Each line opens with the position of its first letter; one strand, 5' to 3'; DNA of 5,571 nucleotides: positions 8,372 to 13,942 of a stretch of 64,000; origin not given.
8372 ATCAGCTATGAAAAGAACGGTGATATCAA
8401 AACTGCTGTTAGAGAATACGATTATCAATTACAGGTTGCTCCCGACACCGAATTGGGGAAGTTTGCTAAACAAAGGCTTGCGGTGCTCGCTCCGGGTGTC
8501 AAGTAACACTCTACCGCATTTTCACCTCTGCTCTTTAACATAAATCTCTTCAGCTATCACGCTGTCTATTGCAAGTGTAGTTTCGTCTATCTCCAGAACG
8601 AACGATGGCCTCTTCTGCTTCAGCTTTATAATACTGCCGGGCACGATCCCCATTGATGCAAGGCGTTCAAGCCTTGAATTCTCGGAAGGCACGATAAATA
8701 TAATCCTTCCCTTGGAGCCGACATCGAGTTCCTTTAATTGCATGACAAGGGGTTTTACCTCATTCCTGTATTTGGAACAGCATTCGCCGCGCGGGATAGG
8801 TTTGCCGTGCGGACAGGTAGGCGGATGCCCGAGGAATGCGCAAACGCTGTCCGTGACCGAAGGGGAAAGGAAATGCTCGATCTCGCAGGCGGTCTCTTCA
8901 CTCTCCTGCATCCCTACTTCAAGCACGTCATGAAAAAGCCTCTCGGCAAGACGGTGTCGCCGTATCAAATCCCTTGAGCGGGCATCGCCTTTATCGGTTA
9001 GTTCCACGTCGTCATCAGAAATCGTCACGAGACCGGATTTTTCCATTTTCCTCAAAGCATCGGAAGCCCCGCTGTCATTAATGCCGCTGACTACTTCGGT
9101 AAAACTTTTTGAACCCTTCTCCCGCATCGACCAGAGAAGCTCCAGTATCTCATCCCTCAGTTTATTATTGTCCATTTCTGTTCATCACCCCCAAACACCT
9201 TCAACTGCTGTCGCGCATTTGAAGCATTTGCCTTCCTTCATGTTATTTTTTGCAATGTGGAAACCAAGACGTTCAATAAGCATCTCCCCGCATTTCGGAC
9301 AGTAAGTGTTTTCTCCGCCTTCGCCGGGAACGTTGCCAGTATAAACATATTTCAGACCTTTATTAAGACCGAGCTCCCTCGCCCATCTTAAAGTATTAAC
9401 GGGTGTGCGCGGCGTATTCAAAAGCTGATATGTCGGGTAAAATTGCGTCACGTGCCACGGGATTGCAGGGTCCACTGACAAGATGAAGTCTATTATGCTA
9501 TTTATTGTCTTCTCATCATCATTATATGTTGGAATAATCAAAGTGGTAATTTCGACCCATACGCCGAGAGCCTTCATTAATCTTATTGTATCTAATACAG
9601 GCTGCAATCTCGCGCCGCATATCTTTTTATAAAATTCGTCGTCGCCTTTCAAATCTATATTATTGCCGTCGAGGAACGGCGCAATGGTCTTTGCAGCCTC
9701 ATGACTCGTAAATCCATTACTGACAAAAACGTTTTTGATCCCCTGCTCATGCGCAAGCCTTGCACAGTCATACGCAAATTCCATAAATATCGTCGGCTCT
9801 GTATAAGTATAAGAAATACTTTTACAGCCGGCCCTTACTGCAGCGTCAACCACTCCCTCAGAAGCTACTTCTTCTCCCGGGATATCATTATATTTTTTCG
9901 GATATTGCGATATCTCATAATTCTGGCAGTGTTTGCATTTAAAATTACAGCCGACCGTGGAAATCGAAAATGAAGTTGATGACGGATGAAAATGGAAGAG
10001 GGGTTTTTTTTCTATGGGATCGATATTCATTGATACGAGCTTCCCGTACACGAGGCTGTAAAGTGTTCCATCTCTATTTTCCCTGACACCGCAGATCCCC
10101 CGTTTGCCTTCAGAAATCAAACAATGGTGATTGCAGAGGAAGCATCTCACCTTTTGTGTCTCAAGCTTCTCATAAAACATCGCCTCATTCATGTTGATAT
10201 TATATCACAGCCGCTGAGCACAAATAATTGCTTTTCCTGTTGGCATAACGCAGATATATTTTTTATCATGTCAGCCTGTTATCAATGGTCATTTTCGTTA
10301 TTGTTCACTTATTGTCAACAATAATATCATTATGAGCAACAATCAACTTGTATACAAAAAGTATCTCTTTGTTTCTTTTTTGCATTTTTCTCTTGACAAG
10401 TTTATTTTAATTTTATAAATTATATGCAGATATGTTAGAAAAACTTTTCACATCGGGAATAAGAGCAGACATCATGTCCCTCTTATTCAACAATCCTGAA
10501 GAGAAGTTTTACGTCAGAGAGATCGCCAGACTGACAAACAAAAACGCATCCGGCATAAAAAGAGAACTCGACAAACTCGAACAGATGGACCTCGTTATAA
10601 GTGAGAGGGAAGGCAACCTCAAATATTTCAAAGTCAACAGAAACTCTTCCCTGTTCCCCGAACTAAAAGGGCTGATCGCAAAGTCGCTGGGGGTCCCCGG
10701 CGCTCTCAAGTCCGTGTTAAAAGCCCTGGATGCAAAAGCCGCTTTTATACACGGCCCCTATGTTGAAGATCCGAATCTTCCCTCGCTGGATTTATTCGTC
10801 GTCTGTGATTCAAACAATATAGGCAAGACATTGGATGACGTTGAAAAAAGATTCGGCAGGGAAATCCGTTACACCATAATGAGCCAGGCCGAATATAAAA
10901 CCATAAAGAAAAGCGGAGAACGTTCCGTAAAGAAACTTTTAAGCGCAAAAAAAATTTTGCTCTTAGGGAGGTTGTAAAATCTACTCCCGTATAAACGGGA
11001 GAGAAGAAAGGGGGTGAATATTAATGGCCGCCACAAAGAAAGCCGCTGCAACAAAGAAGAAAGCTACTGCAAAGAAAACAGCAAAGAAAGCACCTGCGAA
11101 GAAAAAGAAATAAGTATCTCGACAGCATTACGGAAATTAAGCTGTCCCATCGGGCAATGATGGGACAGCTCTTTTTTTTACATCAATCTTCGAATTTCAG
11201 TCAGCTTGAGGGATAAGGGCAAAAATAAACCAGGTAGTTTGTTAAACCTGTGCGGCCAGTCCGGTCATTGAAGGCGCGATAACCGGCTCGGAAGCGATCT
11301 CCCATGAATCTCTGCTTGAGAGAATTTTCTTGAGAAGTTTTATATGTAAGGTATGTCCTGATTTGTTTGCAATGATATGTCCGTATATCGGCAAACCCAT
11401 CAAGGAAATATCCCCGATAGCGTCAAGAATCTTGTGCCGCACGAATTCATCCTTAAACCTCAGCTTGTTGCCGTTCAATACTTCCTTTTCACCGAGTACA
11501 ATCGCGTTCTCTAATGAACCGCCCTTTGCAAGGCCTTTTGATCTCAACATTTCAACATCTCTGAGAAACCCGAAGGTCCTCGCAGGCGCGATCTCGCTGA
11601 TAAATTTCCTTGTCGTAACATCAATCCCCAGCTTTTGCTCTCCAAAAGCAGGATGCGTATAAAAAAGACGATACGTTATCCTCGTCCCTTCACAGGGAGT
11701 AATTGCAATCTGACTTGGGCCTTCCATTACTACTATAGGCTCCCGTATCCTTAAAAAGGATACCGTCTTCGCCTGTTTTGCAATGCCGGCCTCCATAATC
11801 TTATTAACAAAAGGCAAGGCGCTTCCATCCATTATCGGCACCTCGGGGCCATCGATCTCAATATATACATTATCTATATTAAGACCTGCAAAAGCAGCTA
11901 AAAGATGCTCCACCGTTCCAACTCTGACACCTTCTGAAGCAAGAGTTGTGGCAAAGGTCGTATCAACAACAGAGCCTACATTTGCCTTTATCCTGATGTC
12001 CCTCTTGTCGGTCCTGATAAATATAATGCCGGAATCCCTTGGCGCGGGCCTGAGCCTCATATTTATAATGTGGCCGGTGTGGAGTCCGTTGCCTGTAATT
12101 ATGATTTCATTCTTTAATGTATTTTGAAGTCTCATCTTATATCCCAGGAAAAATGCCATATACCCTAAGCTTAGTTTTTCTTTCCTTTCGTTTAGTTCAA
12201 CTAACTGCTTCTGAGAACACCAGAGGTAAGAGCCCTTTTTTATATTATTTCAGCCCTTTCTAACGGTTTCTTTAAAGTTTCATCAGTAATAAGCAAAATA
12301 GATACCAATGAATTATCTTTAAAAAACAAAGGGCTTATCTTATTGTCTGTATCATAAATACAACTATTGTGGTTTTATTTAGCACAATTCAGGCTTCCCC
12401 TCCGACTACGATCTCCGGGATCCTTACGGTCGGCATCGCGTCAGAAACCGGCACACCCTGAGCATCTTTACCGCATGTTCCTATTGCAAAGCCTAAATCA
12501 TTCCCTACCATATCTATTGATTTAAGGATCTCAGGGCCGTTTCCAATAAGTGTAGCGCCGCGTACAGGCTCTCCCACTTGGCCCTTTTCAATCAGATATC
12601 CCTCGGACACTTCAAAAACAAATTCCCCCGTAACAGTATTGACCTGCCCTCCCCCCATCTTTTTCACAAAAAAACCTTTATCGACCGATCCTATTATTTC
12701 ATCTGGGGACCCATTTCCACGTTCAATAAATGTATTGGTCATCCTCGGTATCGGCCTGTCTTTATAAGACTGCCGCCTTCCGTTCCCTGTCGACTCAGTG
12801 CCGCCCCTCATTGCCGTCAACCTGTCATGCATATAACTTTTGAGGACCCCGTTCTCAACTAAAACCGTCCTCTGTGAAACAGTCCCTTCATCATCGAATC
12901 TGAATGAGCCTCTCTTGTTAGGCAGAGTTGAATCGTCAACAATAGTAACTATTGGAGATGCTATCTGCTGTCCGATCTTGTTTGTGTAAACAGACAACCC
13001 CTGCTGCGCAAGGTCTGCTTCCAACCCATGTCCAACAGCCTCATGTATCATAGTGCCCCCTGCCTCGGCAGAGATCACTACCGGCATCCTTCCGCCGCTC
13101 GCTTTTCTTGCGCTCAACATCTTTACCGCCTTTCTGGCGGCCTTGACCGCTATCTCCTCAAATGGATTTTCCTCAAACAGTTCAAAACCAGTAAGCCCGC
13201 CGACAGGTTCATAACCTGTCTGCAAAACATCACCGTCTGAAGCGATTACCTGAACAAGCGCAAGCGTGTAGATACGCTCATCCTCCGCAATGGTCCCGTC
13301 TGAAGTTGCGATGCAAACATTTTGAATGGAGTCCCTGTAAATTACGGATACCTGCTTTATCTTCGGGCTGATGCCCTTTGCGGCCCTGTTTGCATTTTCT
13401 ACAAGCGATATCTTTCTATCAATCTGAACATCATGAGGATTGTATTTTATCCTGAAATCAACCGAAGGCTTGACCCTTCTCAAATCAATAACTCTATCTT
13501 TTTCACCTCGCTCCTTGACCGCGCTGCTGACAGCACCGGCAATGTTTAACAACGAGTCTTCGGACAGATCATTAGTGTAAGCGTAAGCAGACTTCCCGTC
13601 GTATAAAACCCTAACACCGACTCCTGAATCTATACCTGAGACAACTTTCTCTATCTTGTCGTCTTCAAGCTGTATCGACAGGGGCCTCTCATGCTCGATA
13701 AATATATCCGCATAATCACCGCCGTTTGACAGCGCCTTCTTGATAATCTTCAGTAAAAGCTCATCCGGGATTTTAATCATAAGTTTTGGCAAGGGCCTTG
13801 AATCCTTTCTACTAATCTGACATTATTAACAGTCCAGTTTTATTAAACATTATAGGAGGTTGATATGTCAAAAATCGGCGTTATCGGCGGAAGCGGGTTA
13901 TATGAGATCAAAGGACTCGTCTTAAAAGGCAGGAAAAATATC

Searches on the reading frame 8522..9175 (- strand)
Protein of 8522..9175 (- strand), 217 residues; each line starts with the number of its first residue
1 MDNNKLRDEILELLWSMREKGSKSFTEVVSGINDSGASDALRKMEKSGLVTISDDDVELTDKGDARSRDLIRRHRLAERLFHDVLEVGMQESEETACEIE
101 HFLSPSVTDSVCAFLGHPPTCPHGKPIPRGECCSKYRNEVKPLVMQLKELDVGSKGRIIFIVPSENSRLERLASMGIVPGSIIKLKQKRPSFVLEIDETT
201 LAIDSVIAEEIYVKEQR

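Call 14: search_protein_families(library=pfam, proteins=[window:8522-9175:-], max_evalue=0.001)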
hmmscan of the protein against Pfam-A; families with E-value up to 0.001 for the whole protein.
window:8522-9175:- (217 aa): 2 families
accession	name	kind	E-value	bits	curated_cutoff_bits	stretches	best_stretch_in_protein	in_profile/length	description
PF02742.21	Fe_dep_repr_C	-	7.3e-25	87.2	27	1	60-129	1-70/70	Iron dependent repressor, metal binding and dimerisation domain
PF04023.20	FeoA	-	3.6e-15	56.2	23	1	145-214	1-73/74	FeoA domain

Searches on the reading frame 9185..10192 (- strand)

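Call 14: search_protein_families(library=pfam, proteins=[window:9185-10192:-], max_evalue=0.001)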
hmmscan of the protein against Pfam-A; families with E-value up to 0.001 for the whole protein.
window:9185-10192:- (335 aa): 1 family
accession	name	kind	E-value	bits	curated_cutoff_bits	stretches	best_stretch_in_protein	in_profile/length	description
PF04055.27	Radical_SAM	-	2.6e-23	83.4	29.5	1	77-228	2-161/166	Radical SAM superfamily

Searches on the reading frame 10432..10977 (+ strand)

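Call 14: search_protein_families(library=pfam, proteins=[window:10432-10977:+], max_evalue=0.001)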
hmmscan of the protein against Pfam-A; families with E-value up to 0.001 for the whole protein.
window:10432-10977:+ (181 aa): 2 families
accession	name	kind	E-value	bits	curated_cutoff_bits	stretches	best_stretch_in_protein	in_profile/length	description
PF01022.26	HTH_5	-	7.9e-05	22.9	22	1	10-56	3-46/47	Bacterial regulatory protein, arsR family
PF25212.1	HVO_A0114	-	0.00039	20.6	27.6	0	26-64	37-75/84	HVO_A0114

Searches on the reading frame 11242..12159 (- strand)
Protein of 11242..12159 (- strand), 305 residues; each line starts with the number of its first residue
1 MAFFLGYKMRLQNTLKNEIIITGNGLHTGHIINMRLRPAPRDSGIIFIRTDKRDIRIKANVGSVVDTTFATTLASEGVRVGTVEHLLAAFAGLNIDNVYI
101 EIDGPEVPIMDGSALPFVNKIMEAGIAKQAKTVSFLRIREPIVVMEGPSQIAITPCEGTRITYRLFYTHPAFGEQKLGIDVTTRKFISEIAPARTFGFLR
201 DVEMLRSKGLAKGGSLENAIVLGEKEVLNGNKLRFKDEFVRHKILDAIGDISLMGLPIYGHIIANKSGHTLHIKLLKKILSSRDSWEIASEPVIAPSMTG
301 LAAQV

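Call 14: search_protein_families(library=pfam, proteins=[window:11242-12159:-], max_evalue=0.001)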
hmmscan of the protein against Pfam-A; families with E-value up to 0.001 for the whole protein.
window:11242-12159:- (305 aa): 1 family
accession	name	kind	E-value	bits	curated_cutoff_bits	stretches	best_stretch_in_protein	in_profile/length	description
PF03331.19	LpxC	-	1e-106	356.8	27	1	12-280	1-267/268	UDP-3-O-acyl N-acetylglycosamine deacetylase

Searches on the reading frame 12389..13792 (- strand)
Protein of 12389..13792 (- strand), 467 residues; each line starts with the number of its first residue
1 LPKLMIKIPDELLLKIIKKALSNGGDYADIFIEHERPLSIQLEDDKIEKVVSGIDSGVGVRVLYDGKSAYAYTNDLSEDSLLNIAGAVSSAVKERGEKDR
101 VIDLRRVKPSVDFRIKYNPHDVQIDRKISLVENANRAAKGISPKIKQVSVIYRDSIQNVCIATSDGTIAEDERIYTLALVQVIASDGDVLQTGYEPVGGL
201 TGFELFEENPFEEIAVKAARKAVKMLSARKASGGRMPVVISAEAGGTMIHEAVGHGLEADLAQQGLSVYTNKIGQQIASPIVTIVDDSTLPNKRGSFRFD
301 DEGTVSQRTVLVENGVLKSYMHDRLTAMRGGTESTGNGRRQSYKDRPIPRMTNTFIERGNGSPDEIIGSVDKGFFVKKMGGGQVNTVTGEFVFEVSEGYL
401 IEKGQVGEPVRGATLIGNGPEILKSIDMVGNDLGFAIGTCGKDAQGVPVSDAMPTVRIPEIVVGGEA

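Call 14: search_protein_families(library=pfam, proteins=[window:12389-13792:-], max_evalue=0.001)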
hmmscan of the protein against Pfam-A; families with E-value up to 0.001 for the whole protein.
window:12389-13792:- (467 aa): 3 families
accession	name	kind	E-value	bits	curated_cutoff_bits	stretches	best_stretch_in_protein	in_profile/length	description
PF19289.4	PmbA_TldD_3rd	-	1.6e-77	260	22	1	234-465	2-220/220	PmbA/TldA metallopeptidase C-terminal domain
PF19290.4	PmbA_TldD_2nd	-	2.7e-20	73.3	20.9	1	118-226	2-109/109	PmbA/TldA metallopeptidase central domain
PF01523.21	PmbA_TldD_1st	-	8.3e-17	61.5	20.9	1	28-89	1-63/65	PmbA/TldA metallopeptidase domain 1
